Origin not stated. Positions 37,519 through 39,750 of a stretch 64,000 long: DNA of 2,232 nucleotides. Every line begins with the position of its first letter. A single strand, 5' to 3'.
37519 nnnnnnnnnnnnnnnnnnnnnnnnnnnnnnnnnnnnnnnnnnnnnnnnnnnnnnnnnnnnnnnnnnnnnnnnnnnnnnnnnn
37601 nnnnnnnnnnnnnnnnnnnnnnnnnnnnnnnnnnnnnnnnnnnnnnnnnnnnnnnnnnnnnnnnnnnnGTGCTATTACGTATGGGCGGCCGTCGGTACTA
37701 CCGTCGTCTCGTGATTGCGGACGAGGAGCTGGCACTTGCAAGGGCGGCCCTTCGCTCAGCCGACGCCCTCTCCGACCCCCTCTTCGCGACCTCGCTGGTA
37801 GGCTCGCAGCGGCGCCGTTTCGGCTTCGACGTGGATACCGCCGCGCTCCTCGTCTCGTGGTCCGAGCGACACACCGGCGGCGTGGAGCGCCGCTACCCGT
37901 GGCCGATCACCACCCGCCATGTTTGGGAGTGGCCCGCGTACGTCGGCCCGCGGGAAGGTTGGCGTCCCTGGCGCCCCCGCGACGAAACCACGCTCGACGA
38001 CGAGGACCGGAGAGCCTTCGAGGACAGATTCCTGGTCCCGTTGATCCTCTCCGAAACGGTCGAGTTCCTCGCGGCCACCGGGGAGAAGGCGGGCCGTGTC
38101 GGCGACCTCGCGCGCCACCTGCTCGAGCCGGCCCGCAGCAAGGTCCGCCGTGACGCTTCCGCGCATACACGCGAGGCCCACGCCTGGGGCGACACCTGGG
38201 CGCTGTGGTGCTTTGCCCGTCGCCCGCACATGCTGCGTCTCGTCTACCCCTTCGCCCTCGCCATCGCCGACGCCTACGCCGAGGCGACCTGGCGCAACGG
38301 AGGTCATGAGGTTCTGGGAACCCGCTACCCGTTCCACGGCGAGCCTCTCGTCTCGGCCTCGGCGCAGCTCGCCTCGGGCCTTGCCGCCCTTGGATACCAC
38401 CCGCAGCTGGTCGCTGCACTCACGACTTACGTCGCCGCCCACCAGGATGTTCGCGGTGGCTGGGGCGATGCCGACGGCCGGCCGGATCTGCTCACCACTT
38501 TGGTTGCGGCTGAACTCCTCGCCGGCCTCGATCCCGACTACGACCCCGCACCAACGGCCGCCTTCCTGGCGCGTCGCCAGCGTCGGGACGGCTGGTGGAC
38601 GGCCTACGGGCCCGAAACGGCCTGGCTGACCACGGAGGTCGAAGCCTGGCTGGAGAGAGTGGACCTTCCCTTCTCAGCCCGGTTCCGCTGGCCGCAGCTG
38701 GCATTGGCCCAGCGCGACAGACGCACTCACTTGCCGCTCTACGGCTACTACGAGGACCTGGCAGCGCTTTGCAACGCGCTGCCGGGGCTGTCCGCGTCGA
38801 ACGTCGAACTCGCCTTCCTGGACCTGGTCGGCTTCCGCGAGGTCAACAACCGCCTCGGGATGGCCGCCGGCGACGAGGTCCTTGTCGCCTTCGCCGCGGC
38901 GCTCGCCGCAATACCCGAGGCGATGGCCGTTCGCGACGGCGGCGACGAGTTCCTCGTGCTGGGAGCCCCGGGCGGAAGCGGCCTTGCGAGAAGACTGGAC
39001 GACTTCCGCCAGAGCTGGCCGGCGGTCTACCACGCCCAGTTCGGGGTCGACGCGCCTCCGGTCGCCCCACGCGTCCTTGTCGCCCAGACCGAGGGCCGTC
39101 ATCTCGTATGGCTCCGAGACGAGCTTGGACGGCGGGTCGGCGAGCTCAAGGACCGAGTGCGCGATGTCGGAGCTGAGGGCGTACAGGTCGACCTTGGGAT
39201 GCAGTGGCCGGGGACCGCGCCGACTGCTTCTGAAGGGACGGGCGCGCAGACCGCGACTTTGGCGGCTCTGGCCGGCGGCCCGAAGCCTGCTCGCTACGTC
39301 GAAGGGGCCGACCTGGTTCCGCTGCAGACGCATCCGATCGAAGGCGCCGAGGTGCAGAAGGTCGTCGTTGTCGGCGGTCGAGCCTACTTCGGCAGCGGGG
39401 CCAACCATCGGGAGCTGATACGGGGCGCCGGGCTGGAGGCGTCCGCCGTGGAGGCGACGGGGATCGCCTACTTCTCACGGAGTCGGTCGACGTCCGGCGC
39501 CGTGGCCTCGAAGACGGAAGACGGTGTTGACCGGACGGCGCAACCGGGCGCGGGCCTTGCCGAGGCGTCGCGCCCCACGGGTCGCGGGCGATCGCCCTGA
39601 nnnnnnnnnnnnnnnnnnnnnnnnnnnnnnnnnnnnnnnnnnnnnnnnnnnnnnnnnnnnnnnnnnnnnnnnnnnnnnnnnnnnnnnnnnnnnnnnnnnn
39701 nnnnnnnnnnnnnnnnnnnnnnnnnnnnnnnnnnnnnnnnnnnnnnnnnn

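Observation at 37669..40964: GGDEF diguanylate-cyclase domain fused to an alpha/alpha-toroid (prenyltransferase / terpene-cyclase repeat-like) N-terminal half, encoded next to a flotillin-like SPFH protein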

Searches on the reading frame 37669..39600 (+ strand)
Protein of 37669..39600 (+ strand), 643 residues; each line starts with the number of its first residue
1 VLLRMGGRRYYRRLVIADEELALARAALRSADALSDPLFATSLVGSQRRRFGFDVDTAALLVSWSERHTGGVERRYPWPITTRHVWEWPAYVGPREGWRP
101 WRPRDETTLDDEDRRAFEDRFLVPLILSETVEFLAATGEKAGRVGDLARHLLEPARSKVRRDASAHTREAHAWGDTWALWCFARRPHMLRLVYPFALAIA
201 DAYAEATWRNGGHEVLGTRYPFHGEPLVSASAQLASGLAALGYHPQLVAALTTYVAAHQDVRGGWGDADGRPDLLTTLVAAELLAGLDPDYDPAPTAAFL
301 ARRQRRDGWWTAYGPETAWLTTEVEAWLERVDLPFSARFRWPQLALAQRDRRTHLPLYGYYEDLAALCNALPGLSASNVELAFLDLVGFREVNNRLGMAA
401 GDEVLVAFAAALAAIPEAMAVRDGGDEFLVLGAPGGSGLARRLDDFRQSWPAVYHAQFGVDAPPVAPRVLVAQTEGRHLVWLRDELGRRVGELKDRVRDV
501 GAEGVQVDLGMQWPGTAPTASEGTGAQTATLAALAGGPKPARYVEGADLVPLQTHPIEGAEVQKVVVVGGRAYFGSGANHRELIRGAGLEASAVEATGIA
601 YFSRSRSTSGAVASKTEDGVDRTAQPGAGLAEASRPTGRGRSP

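Call 3: search_protein_families(library=pfam, proteins=[window:37669-39600:+], max_evalue=0.1)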
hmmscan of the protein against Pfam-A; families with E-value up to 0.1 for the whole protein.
window:37669-39600:+ (643 aa): 1 family
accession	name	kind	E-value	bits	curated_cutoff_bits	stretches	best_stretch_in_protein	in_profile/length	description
PF00990.26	GGDEF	-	2.5e-07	31.1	23.8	1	375-431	29-87/161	Diguanylate cyclase, GGDEF domain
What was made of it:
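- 38701..39204 (+): GGDEF (diguanylate cyclase) domain, aa ~345-512. Pfam PF00990 (call 3).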

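Call 4: search_protein_families(library=padloc, proteins=[window:37669-39600:+], max_evalue=0.1)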
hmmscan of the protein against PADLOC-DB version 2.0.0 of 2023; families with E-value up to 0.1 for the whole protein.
window:37669-39600:+ (643 aa): 0 families

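Call 5: search_protein_families(library=ncbifam, proteins=[window:37669-39600:+], max_evalue=0.1)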
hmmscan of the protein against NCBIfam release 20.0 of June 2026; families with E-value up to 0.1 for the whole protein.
window:37669-39600:+ (643 aa): 16 families
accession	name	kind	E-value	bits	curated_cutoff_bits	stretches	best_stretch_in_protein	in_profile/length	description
NF007423.1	PRK09966.1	equivalog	1.5e-09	37.3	325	1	347-431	239-325/390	diguanylate cyclase DgcN/YfiN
NF051473.1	DigCycDgcsShew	equivalog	3.5e-07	29.9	400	1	350-431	138-221/291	diguanylate cyclase DgcS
TIGR00254.1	GGDEF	domain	9.2e-07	28.7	37.4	1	372-431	30-91/168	diguanylate cyclase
NF038266.1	diguan_SiaD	equivalog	3.7e-06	26.5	290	1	377-431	124-180/252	biofilm regulation diguanylate cyclase SiaD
NF007474.0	PRK10060.1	equivalog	6.8e-06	24.6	782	1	369-433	257-323/663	cyclic di-GMP phosphodiesterase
NF007380.0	PRK09894.1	equivalog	9.4e-06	25.2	256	1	376-431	156-213/296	diguanylate cyclase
NF045675.1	PhdiestaseDibA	equivalog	1.5e-05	23.5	980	1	346-431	202-289/623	phosphodiesterase DibA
NF053781.1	cdiGMPphdstlr2612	equivalog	3.7e-05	21.5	1600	1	363-431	857-927/1268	Tlr1612 family c-di-GMP phosphodiesterase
NF041606.1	dguan_cyc_DgcA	equivalog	0.00019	20.5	370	1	349-431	180-264/340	diguanylate cyclase DgcA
NF007135.0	PRK09581.1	equivalog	0.0005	19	474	1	376-431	321-378/457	PleD family two-component system response regulator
NF011955.1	PRK15426.1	equivalog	0.0012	17.1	408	1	382-431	433-484/564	cellulose biosynthesis regulator diguanylate cyclase DgcQ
NF052458.1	PhdiestGepA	equivalog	0.0017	16.6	1200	1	376-430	448-504/840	phosphodiesterase GepA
NF007298.0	PRK09776.1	equivalog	0.0019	16.2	1135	1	347-431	684-770/1111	diguanylate cyclase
NF040885.1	diguan_DgcJ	equivalog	0.0025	16.7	500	1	378-430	372-426/493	diguanylate cyclase DgcJ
NF047872.1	GGDEF_GdpS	equivalog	0.021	14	400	1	379-430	219-272/355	GGDEF domain-containing protein GdpS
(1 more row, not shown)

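Call 6: find_homologous_proteins(query=window:37669-39600:+, max_evalue=0.001)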
Query window:37669-39600:+ (643 aa): 288 proteins with E <= 0.001 among 8000 candidates; the best 120 are listed.
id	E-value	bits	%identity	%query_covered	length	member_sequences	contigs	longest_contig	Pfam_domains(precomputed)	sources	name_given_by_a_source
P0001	0.0e+0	1435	100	99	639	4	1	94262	PF00990.27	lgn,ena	-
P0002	0.0e+0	1033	76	97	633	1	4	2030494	PF00990.27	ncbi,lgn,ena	-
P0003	0.0e+0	1028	75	95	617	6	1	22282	PF00990.27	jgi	jgi:GGDEF domain-containing protein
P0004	5.0e-296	1002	74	95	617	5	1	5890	PF00990.27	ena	-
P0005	8.0e-250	849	75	81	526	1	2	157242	PF00990.27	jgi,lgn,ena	-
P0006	1.1e-245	835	78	73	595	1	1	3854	PF00990.27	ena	-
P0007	7.2e-153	529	54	75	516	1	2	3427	PF00990.27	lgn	-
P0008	1.2e-152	528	55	75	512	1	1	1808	PF00990.27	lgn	-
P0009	1.6e-152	527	55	76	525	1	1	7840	PF00990.27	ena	-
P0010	1.4e-151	524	54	78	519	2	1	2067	PF00990.27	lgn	-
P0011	1.6e-151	524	56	72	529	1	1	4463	PF00990.27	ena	-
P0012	9.6e-151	522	54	75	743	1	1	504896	PF00990.27,PF00300.28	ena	-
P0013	4.9e-150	519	54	76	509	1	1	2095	PF00990.27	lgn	-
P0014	4.9e-150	519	54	75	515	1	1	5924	PF00990.27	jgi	jgi:GGDEF domain-containing protein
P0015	2.1e-149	517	55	74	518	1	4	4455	PF00990.27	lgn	-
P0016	2.1e-149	517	54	76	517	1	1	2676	PF00990.27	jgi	jgi:GGDEF domain-containing protein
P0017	3.5e-148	513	53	74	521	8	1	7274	PF00990.27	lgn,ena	-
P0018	7.7e-148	512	52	77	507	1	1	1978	PF00990.27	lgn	-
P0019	2.0e-147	511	53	74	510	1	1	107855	PF00990.27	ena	-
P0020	7.0e-147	509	54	71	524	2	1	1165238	PF00990.27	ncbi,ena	-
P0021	5.5e-146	506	52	77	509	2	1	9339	PF00990.27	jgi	-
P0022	3.7e-145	503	52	77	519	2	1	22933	PF00990.27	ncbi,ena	-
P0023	6.3e-145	502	52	77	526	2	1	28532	PF00990.27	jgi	jgi:GGDEF domain-containing protein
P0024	7.1e-145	502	52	77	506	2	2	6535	PF00990.27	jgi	jgi:GGDEF domain-containing protein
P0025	7.4e-145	502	52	77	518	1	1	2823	PF00990.27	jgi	-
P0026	9.8e-145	502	52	77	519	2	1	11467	PF00990.27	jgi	jgi:GGDEF domain-containing protein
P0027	2.0e-144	501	52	74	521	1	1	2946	PF00990.27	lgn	-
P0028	5.9e-144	499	53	77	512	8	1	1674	PF00990.27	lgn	-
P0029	8.1e-144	499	52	76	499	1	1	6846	PF00990.27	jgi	-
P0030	9.1e-144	499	51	76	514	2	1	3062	PF00990.27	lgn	-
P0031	5.3e-143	496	52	76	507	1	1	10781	PF00990.27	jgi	jgi:GGDEF domain-containing protein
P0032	7.9e-143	495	52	77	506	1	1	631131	PF00990.27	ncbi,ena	-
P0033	4.3e-142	493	51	77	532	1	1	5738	PF00990.27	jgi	jgi:diguanylate cyclase (GGDEF)-like protein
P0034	6.4e-142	492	51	76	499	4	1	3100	PF00990.27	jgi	jgi:GGDEF domain-containing protein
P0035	6.7e-142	492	53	74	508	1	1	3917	PF00990.27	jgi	jgi:GGDEF domain-containing protein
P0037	1.7e-141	491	50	79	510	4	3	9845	PF00990.27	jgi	jgi:GGDEF domain-containing protein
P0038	1.6e-140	488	52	76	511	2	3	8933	PF00990.27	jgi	jgi:GGDEF domain-containing protein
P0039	2.1e-140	487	50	77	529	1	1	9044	PF00990.27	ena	-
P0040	5.0e-140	486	51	76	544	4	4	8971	PF00990.27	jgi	jgi:GGDEF domain-containing protein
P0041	8.9e-140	485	52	74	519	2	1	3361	PF00990.27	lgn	-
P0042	1.4e-139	485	51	77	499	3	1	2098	PF00990.27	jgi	jgi:GGDEF domain-containing protein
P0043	1.8e-139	484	51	78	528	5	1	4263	PF00990.27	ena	-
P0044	2.2e-139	484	49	82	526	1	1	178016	PF00990.27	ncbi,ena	-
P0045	2.8e-139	484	51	81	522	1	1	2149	PF00990.27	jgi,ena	-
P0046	4.0e-139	483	52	72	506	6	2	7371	PF00990.27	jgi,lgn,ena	-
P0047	5.1e-139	483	51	77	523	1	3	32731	PF00990.27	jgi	jgi:GGDEF domain-containing protein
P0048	8.3e-139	482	53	74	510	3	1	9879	PF00990.27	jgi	jgi:GGDEF domain-containing protein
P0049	9.7e-139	482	53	74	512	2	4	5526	PF00990.27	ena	-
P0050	2.1e-138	481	50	77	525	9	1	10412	PF00990.27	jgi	-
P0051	2.6e-138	481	51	77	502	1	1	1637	PF00990.27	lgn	-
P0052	5.0e-138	480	50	77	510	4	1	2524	PF00990.27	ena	-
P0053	5.6e-138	479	54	69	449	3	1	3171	PF00990.27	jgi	jgi:GGDEF domain-containing protein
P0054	5.8e-138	479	53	69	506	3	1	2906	PF00990.27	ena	-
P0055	1.7e-137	478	49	78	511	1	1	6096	PF00990.27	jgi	jgi:GGDEF domain-containing protein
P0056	3.1e-137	477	51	76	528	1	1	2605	PF00990.27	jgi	jgi:GGDEF domain-containing protein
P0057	4.0e-137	477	50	74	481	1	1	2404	PF00990.27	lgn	-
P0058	8.4e-137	476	50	76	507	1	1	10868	PF00990.27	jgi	jgi:GGDEF domain-containing protein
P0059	1.9e-135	471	52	76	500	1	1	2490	PF00990.27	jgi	-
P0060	2.5e-135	471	50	77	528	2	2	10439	PF00990.27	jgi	jgi:GGDEF domain-containing protein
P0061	3.6e-135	470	51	75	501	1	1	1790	PF00990.27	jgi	jgi:GGDEF domain-containing protein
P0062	1.2e-134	468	49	76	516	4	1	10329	PF00990.27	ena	-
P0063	1.9e-134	468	52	74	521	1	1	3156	PF00990.27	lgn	-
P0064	3.5e-134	467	52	72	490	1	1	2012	PF00990.27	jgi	jgi:GGDEF domain-containing protein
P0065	1.5e-133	465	50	76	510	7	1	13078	PF00990.27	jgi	-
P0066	4.5e-133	463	52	74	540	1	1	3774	PF00990.27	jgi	jgi:GGDEF domain-containing protein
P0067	6.3e-133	463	50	78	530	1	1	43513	PF00990.27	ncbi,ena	-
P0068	1.2e-132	462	50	76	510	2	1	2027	PF00990.27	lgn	-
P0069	1.7e-132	461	56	61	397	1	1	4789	PF00990.27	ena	-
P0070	6.8e-132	459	50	74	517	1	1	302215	PF00990.27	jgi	jgi:GGDEF domain-containing protein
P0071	1.9e-131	458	57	61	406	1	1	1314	PF00990.27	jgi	jgi:GGDEF domain-containing protein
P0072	2.2e-131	458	50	74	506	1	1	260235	PF00990.27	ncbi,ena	-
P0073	3.0e-130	454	51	74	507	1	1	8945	PF00990.27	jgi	jgi:GGDEF domain-containing protein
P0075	1.0e-127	446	52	71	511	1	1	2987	PF00990.27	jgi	jgi:GGDEF domain-containing protein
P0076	2.2e-127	444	50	68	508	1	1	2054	PF00990.27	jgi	jgi:GGDEF domain-containing protein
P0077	4.9e-127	443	56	61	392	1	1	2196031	PF00990.27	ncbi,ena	-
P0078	9.9e-127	442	49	75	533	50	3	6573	PF00990.27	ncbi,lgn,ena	-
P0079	1.4e-126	442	50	76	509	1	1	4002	PF00990.27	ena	-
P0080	3.8e-126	440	49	75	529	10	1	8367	PF00990.27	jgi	-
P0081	4.0e-125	437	49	76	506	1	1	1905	PF00990.27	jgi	jgi:hypothetical protein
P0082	1.1e-124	435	48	72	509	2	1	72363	PF00990.27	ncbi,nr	ncbi:MAG: GGDEF domain-containing protein [Proteobacteria bacterium]|nr:GGDEF domain-containing prot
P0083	5.9e-124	433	49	72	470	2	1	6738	PF00990.27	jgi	jgi:GGDEF domain-containing protein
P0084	6.5e-124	433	53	67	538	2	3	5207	PF00990.27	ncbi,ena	-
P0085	1.6e-122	428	52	70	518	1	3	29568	PF00990.27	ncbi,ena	-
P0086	1.8e-122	428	47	73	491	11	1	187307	PF00990.27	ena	-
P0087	3.2e-122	427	56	57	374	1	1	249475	PF00990.27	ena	-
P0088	3.2e-122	427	48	74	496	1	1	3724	PF00990.27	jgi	-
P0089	9.6e-122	426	48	72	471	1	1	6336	PF00990.27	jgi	jgi:GGDEF domain-containing protein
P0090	3.8e-121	424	49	76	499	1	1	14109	PF00990.27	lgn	-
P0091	5.5e-121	423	48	70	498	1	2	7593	PF00990.27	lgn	-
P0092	1.2e-120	422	46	74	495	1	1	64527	PF00990.27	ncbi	-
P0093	2.6e-120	421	57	53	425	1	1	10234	PF00990.27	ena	-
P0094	3.0e-120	421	50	70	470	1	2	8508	PF00990.27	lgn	-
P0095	3.7e-120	421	48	75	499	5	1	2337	PF00990.27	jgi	-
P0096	4.6e-120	420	48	74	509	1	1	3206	PF00990.27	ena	-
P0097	5.9e-120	420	48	73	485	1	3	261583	PF00990.27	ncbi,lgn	-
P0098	8.7e-120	419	57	57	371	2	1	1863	PF00990.27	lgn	-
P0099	1.3e-119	419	51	70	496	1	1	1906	PF00990.27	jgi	jgi:GGDEF domain-containing protein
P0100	1.7e-119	418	49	75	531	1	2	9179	PF00990.27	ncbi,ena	-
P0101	2.3e-119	418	46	74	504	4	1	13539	PF00990.27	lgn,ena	-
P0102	7.1e-119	416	45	73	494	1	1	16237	PF00990.27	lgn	-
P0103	2.7e-118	414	47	73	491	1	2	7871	PF00990.27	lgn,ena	-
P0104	1.3e-117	412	48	71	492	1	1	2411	PF00990.27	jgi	jgi:GGDEF domain-containing protein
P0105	4.2e-117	410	55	56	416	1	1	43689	PF00990.27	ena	-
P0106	8.9e-117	409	49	68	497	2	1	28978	PF00990.27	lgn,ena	-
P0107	9.2e-117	409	50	72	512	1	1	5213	PF00990.27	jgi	jgi:GGDEF domain-containing protein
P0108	7.1e-116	406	48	72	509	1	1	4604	PF00990.27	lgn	-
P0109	7.4e-116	406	48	77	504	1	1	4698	PF00990.27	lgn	-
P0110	8.4e-116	406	47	76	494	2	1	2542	PF00990.27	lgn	-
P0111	5.2e-115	404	49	70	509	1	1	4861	PF00990.27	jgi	jgi:GGDEF domain-containing protein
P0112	1.7e-114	402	45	74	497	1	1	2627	PF00990.27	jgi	jgi:GGDEF domain-containing protein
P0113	2.9e-114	401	46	75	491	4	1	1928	PF00990.27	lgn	-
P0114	5.0e-114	400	48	74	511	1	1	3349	PF00990.27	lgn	-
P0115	1.2e-113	399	47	72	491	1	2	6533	PF00990.27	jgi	jgi:GGDEF domain-containing protein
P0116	1.3e-113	399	46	74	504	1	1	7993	PF00990.27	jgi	jgi:GGDEF domain-containing protein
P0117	1.7e-113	399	44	74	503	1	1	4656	PF00990.27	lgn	-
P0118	3.3e-113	398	46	76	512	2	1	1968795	PF00990.27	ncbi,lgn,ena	-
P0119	6.6e-113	397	46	76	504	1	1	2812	PF00990.27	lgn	-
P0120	1.2e-112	396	48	66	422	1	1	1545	PF00990.27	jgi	jgi:GGDEF domain-containing protein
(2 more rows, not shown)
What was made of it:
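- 37669..39600 (+): Toroid-GGDEF gene (643 aa; an alternative start at ATG 37681 would give 639 aa, the length of public gene call P0001). At least 288 homologues (call 6).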

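Call 13: find_encoding_contigs(protein=P0002, flank=8000, max_places=3)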
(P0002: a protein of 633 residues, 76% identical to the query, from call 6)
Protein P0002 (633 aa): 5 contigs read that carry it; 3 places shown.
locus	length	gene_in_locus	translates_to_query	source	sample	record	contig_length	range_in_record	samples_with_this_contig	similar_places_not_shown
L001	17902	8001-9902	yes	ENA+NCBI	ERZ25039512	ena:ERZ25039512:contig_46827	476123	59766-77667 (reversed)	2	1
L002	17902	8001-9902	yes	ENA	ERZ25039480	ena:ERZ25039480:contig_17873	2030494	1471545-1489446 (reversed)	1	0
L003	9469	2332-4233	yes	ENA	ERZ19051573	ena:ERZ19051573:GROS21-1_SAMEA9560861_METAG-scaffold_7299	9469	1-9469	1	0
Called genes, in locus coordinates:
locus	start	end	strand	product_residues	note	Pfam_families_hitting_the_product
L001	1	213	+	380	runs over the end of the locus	PF00291:PALP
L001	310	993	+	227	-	PF00440:TetR_N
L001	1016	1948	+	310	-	PF00005:ABC_tran, PF13304:AAA_21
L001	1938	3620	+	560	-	-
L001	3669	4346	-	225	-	PF00702:Hydrolase, PF12710:HAD, PF13419:HAD_2, PF13242:Hydrolase_like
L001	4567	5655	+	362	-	PF02826:2-Hacid_dh_C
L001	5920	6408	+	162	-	PF06983:3-dmu-9_3-mt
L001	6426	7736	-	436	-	PF00079:Serpin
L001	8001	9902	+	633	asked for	PF00990:GGDEF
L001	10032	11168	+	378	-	PF01145:Band_7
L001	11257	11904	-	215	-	PF00702:Hydrolase, PF12710:HAD, PF13419:HAD_2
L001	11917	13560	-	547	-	PF01590:GAF, PF13185:GAF_2, PF13492:GAF_3 (weak), PF00990:GGDEF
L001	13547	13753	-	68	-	-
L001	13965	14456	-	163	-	-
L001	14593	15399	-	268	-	PF00561:Abhydrolase_1, PF12697:Abhydrolase_6, PF12146:Hydrolase_4 (weak)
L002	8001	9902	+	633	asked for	PF00990:GGDEF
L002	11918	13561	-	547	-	PF01590:GAF, PF13185:GAF_2, PF13492:GAF_3 (weak), PF00990:GGDEF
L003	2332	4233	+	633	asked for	PF00990:GGDEF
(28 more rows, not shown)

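Call 14: find_related_loci(query=A1, collection=genome_contigs, flank=10000)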
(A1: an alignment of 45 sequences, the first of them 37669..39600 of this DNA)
Query A1 (643 aa) in genome_contigs; peptide patterns used: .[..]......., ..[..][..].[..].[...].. (x = any residue, [..] = any of these).
172 stretches matched a pattern; 110 encode a relative of the query (tblastn E <= 1e-3); the best 80 are kept; 80 distinct loci.
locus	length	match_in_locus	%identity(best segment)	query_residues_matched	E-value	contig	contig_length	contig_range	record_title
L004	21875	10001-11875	76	10-636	0e+0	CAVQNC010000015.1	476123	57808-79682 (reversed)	MAG: uncultured Chloroflexia bacterium isolate MFD03726.bin.1.123 genome assembly, contig: contig_46827, whole genome sh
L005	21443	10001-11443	53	34-509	9e-145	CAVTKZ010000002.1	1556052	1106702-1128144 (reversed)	MAG: uncultured Chloroflexia bacterium isolate MFD06714.bin.2.165 genome assembly, contig: contig_21087, whole genome sh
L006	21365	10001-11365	54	38-494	5e-139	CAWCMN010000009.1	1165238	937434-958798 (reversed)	MAG: uncultured Chloroflexia bacterium isolate MFD05502.bin.1.37 genome assembly, contig: contig_7018, whole genome shot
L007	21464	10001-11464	53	22-510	3e-138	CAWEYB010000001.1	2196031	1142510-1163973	MAG: uncultured Chloroflexia bacterium isolate MFD05513.bin.2.174 genome assembly, contig: contig_16543, whole genome sh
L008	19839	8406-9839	51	49-525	4e-138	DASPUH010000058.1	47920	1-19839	MAG TPA_asm: Candidatus Sulfotelmatobacter sp. isolate SMAG_U12298 k141_41902, whole genome shotgun sequence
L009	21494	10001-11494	51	16-519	1e-137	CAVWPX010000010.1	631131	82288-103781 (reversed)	MAG: uncultured Chloroflexia bacterium isolate MFD09368.bin.2.184 genome assembly, contig: contig_9875, whole genome sho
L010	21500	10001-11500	50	18-517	4e-127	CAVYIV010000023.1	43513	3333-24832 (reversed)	MAG: uncultured Chloroflexia bacterium isolate MFD01476.bin.2.150 genome assembly, contig: contig_72556, whole genome sh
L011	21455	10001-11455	49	24-509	2e-124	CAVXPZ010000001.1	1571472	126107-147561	MAG: uncultured Chloroflexia bacterium isolate MFD02134.bin.2.2 genome assembly, contig: contig_270, whole genome shotgu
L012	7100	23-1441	51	52-523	4e-124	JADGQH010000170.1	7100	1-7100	MAG: Chloroflexota bacterium isolate Chersky.27_23 contig-100_2407, whole genome shotgun sequence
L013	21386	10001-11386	48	51-512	3e-123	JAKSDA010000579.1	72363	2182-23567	MAG: Proteobacteria bacterium isolate MAG.37 k141_3246745, whole genome shotgun sequence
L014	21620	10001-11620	49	10-548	5e-121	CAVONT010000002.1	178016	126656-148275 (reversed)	MAG: uncultured Chloroflexia bacterium isolate MFD09848.bin.2.44 genome assembly, contig: contig_10728, whole genome sho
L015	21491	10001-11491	46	22-509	1e-112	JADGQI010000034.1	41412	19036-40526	MAG: Chloroflexota bacterium isolate Chersky_267 k127_2108204, whole genome shotgun sequence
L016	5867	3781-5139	49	55-509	8e-112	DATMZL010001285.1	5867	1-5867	MAG TPA_asm: Polyangia bacterium isolate SMAG_U13173 k141_549708, whole genome shotgun sequence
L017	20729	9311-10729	41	39-514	2e-111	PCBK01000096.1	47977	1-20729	MAG: Deltaproteobacteria bacterium isolate NP119 MHASMcontig_1082824, whole genome shotgun sequence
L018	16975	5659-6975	46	59-504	2e-111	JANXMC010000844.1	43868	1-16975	MAG: Myxococcales bacterium isolate 336R_concoct_46_sub 336R_k141_589148, whole genome shotgun sequence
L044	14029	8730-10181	40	12-494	3e-92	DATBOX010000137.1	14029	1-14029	MAG TPA_asm: Candidatus Limnocylindrales bacterium isolate SMAG_U4062 k141_1731959, whole genome shotgun sequence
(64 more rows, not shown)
